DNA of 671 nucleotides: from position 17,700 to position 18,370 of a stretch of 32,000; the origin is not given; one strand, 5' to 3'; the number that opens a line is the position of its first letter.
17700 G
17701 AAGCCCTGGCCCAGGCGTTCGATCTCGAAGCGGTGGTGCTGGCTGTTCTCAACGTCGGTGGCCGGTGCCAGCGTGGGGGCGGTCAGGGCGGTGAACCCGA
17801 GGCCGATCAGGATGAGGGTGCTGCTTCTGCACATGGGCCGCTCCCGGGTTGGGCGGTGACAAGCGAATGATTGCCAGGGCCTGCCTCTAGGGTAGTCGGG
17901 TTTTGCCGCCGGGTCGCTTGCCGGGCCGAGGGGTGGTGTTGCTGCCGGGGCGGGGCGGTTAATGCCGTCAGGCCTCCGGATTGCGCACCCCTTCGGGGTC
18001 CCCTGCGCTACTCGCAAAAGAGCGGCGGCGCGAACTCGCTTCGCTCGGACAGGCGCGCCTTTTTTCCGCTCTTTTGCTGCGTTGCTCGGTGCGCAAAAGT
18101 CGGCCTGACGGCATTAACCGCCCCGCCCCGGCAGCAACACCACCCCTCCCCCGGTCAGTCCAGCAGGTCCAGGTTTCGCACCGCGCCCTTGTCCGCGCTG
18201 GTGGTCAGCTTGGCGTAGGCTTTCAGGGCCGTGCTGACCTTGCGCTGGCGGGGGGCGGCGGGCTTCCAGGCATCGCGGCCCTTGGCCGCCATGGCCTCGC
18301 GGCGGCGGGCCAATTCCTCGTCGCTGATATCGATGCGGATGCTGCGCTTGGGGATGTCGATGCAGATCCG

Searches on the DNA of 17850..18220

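Call 106: search_rna_families(source=window, start=17850, end=18220, threshold=evalue, max_evalue=1)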
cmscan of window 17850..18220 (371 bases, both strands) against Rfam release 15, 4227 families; matches with E-value up to 1: 3.
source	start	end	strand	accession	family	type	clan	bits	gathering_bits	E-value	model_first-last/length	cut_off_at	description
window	17931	18145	-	RF04159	MIR1437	Gene; miRNA;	-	55.8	168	5.3e-09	1-192/192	no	MIR1437 microRNA precursor family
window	17931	18145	+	RF04159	MIR1437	Gene; miRNA;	-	55.8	168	5.3e-09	1-192/192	no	MIR1437 microRNA precursor family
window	17948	18128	+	RF03296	MIR8788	Gene; miRNA;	-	22.8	124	0.13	1-138/138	no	MIR8788 microRNA precursor family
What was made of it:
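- On Any Rfam 15 RNA family: Copy B gave only plant miRNA-precursor models at 56 bits against 168, equally on both strands, which is a generic long-hairpin match (call 106).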
